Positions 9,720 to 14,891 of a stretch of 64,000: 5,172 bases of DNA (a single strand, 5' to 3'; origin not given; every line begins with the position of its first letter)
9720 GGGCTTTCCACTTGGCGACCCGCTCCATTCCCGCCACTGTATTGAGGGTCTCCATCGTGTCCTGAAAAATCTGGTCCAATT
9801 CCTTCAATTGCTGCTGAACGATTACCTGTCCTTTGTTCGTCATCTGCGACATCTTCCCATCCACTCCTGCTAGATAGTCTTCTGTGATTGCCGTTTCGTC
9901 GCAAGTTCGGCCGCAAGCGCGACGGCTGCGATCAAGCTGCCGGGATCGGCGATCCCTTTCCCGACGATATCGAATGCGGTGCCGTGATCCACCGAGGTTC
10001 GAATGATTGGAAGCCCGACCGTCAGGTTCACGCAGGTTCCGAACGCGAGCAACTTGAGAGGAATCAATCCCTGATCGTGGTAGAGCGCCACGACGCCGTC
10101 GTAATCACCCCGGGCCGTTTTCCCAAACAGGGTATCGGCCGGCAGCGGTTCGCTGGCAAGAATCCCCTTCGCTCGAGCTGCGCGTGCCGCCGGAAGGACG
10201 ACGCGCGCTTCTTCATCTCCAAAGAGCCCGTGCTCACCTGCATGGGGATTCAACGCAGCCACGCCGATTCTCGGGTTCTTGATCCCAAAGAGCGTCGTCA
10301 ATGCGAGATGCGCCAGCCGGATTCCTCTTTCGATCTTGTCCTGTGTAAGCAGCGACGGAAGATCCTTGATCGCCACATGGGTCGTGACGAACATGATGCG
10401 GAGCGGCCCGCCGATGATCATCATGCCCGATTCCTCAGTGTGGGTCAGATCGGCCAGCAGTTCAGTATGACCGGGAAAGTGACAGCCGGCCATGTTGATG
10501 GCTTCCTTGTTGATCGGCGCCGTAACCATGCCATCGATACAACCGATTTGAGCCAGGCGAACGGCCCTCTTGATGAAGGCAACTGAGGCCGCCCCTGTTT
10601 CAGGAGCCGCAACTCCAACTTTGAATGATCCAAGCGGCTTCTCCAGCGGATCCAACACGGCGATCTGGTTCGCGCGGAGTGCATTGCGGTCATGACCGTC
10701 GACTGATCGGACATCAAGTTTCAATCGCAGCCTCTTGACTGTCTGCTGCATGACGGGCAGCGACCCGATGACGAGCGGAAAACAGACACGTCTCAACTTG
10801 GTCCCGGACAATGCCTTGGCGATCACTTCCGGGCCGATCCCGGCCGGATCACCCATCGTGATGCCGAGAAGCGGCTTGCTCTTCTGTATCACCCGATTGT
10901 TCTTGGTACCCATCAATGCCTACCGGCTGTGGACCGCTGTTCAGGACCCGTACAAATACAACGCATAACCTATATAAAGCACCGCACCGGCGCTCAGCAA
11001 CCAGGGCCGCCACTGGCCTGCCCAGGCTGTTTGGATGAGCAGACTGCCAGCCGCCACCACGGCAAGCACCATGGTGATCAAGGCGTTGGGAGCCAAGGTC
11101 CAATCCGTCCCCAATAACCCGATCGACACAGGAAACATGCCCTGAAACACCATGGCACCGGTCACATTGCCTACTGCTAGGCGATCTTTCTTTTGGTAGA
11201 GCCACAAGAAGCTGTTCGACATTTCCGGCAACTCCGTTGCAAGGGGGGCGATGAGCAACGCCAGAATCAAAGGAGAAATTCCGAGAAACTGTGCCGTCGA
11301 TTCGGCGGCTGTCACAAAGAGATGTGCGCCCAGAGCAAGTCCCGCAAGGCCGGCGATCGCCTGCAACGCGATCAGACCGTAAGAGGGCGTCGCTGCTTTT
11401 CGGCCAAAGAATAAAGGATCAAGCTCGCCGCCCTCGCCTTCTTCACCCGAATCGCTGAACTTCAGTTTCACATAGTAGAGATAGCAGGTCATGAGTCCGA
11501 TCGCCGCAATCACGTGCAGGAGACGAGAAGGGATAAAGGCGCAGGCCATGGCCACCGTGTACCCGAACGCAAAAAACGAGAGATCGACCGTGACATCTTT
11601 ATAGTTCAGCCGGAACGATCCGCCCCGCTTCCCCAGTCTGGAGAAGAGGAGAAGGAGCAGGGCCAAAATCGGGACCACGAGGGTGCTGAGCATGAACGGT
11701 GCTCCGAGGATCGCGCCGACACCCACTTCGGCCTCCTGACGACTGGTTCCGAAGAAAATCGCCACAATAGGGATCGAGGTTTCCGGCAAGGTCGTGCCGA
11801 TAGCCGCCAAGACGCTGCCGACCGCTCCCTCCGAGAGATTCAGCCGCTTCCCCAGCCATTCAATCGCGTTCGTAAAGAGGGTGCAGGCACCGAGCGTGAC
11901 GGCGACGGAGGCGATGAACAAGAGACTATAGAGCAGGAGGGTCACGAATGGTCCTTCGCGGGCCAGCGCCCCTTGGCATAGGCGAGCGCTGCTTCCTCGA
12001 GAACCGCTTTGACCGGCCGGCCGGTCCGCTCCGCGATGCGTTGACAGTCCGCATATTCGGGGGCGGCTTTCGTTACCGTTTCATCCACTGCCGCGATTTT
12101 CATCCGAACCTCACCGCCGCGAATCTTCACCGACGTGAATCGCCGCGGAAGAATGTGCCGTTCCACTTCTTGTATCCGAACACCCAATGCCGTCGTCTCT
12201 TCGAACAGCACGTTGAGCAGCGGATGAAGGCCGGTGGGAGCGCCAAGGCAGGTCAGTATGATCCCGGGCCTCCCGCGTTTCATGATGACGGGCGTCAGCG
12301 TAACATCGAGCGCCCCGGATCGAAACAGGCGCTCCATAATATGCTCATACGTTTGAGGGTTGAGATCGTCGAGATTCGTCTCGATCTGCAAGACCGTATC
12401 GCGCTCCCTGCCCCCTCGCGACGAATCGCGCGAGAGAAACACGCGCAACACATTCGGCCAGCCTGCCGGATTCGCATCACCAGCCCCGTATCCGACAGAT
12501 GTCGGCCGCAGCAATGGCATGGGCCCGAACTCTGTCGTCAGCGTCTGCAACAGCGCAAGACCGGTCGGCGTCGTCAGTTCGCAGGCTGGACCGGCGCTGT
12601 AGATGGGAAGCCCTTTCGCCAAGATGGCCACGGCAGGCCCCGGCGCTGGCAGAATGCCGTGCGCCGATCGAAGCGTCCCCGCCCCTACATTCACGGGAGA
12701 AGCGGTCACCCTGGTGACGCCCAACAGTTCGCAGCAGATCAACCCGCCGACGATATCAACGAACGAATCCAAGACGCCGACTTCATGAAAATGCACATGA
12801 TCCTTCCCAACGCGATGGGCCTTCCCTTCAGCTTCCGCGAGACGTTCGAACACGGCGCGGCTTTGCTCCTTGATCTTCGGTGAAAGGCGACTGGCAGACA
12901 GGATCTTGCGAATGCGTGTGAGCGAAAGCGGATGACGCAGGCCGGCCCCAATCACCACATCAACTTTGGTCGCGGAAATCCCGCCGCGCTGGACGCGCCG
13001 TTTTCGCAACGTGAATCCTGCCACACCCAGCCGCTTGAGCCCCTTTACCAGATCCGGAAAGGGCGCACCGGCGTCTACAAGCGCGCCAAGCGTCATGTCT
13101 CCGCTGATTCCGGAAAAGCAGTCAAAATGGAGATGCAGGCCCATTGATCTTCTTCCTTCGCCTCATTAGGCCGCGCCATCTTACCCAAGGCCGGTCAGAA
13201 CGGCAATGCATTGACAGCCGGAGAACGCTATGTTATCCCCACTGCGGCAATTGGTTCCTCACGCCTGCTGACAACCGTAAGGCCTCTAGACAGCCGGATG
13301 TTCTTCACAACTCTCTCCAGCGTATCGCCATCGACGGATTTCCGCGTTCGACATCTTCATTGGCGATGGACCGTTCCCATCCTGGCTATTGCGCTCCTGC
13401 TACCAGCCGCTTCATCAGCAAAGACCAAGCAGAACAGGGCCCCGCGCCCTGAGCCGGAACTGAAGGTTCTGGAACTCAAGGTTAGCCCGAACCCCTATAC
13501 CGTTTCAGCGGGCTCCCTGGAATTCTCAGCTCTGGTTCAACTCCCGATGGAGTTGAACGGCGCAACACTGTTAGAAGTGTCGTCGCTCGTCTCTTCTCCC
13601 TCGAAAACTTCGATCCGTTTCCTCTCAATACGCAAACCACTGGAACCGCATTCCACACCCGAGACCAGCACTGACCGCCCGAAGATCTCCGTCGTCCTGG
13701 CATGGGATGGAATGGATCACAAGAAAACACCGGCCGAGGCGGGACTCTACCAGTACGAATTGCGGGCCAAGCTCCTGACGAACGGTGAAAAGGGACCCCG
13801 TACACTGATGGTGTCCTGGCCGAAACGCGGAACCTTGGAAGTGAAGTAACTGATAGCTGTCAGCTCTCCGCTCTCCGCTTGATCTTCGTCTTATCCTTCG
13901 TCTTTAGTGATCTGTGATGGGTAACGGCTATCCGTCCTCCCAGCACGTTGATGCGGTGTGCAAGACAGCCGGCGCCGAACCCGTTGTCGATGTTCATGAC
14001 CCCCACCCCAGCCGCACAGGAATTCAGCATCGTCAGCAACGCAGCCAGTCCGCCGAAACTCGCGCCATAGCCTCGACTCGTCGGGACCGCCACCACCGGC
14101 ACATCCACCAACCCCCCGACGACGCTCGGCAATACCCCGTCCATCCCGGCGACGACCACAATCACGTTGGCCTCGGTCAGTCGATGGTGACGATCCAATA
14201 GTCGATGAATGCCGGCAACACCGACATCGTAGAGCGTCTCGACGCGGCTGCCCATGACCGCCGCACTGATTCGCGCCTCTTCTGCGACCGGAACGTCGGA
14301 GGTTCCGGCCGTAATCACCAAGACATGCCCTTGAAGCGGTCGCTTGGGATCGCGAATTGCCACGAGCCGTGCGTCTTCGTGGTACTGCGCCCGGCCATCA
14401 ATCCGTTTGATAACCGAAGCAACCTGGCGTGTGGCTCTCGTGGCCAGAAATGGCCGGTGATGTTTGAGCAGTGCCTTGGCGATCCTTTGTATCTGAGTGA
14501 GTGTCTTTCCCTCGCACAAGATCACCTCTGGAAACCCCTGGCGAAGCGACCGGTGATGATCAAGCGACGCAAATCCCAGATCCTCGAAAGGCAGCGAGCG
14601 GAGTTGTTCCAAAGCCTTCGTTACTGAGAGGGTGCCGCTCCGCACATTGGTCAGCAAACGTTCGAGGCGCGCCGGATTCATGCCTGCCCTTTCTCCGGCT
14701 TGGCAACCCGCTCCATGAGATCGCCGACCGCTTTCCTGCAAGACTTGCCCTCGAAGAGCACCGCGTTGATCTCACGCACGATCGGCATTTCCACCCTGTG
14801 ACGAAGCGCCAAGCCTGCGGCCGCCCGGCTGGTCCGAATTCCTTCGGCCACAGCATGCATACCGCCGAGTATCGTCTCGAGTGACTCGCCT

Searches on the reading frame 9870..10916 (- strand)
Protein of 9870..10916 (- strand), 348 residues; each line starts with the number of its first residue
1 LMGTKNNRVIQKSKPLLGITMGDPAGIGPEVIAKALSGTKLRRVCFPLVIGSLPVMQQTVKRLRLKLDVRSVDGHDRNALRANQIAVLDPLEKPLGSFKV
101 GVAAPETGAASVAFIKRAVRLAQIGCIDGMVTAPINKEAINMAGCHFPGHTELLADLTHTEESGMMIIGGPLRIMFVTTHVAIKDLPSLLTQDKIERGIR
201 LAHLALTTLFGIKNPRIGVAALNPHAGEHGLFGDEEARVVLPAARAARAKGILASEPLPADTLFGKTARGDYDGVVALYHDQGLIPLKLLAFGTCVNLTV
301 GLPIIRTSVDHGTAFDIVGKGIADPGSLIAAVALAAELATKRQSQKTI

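Call 6: search_protein_families(library=ncbifam, proteins=[window:9870-10916:-], max_evalue=0.001)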
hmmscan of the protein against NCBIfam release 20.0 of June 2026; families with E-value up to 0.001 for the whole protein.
window:9870-10916:- (348 aa): 8 families
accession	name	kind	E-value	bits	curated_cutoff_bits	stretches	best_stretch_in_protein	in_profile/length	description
TIGR00557.1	pdxA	equivalog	8.7e-112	373.7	290.35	1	17-339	2-320/320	4-hydroxythreonine-4-phosphate dehydrogenase PdxA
NF003699.0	PRK05312.1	equivalog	4.9e-100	335.2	378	1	15-345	5-339/340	4-hydroxythreonine-4-phosphate dehydrogenase PdxA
NF002992.0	PRK03743.1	equivalog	2.7e-99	332.6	470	1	12-341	2-330/333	4-hydroxythreonine-4-phosphate dehydrogenase PdxA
NF002891.0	PRK03371.1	equivalog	3.8e-86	289.3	583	1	17-339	5-326/326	D-threonate 4-phosphate dehydrogenase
NF002744.0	PRK02746.1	equivalog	4.9e-85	285.7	425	1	11-343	6-344/346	4-hydroxythreonine-4-phosphate dehydrogenase PdxA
NF002520.0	PRK01909.1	equivalog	3.5e-82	276.4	476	1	14-343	5-327/329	4-hydroxythreonine-4-phosphate dehydrogenase PdxA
NF003040.0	PRK03946.1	equivalog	5e-55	187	376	1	17-340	4-305/307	4-hydroxythreonine-4-phosphate dehydrogenase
TIGR02088.1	LEU3_arch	subfamily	0.00074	18.8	409.8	0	311-342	256-287/324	isopropylmalate/isohomocitrate dehydrogenases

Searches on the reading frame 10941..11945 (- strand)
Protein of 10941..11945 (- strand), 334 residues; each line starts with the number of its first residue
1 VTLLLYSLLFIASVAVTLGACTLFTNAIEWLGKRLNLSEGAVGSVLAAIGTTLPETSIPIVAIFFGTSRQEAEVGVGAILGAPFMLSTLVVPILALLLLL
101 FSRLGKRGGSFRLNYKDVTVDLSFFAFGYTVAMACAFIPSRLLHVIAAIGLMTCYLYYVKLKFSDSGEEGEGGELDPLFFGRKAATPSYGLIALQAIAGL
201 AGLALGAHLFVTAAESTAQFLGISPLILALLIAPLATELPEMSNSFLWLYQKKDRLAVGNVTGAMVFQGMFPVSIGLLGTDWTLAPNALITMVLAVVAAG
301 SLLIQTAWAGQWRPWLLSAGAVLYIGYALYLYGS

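Call 6: search_protein_families(library=ncbifam, proteins=[window:10941-11945:-], max_evalue=0.001)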
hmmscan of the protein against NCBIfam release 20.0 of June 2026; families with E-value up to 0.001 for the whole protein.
window:10941-11945:- (334 aa): 2 families
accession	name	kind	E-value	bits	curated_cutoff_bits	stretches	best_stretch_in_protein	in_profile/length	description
TIGR00367.1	TIGR00367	hypoth_equivalog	3.2e-18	65.9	179.65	1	8-304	6-289/312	calcium/sodium antiporter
NF008005.0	PRK10734.1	equivalog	4.3e-11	42.5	432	2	198-291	10-274/325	calcium/sodium antiporter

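Call 49: search_protein_families(library=pfam, proteins=[window:10941-11945:-], max_evalue=0.00001)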
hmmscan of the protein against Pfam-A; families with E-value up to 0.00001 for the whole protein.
window:10941-11945:- (334 aa): 1 family
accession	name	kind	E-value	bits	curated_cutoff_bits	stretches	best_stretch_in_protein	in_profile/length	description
PF01699.29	Na_Ca_ex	-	1.2e-26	93.9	24.9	2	194-332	4-150/151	Sodium/calcium exchanger protein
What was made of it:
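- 10941..11945 (-): CaCA-family (Na_Ca_ex) membrane protein whose GTG start overlaps the larC stop by 4 nt. It may be a cation or nickel transporter. Whether it belongs to the system is inferred only. PF01699 scores 93.9 bits (call 49).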

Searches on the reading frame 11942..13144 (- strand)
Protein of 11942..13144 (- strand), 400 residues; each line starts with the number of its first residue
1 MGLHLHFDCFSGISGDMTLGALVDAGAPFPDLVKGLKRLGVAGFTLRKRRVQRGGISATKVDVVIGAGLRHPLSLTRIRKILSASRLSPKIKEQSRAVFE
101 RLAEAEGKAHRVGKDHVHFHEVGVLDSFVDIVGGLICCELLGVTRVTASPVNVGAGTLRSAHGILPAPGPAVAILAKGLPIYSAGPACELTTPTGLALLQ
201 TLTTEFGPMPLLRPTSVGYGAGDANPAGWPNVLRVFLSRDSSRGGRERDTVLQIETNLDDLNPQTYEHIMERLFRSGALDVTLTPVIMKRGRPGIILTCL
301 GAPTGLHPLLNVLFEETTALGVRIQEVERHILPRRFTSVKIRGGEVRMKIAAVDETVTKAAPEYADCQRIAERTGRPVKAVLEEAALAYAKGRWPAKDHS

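Call 6: search_protein_families(library=ncbifam, proteins=[window:11942-13144:-], max_evalue=0.001)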
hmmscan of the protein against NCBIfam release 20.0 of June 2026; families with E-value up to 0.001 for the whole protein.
window:11942-13144:- (400 aa): 2 families
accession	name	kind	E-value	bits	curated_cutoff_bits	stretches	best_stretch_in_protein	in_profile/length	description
TIGR00299.2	nickel_LarC1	equivalog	1.6e-55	187.3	90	1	75-237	3-165/165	nickel pincer cofactor biosynthesis protein LarC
NF052512.1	nickel_LarC2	equivalog_domain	2.6e-40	137.2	50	1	251-368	1-118/118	nickel pincer cofactor biosynthesis protein LarC2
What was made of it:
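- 11942..13144 (-): larC, the nickel-inserting cyclometallase, with the LarC1 and LarC2 parts in one 400-aa protein. TIGR00299 LarC1 scores 187.3 bits (cut-off 90) and NF052512 LarC2 scores 137.2 bits (cut-off 50) (call 6).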

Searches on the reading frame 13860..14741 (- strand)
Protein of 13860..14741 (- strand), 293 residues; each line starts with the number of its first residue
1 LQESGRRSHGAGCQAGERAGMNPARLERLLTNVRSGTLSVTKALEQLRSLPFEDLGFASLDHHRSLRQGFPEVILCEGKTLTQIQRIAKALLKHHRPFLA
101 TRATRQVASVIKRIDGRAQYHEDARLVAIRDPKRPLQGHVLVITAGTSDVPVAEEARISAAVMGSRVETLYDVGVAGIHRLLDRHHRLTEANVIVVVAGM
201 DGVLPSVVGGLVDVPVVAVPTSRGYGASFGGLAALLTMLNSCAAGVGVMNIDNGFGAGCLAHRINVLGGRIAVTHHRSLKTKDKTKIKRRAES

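Call 6: search_protein_families(library=ncbifam, proteins=[window:13860-14741:-], max_evalue=0.001)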
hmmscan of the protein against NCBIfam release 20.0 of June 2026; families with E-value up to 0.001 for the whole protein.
window:13860-14741:- (293 aa): 2 families
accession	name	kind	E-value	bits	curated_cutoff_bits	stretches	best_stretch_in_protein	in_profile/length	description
NF033503.1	LarB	equivalog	8.3e-86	287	175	1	60-265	1-207/209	nickel pincer cofactor biosynthesis protein LarB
TIGR01162.1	purE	equivalog_domain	2.5e-08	33.6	149.6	1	140-288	1-149/156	5-(carboxyamino)imidazole ribonucleotide mutase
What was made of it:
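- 13860..14681 (-): larB, a nickel-pincer cofactor biosynthesis gene (pyridinium carboxylase/hydrolase). Its ATG overlaps the gpsA stop by 4 nt. NF033503 LarB scores 287 bits against a cut-off of 175 (call 6).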
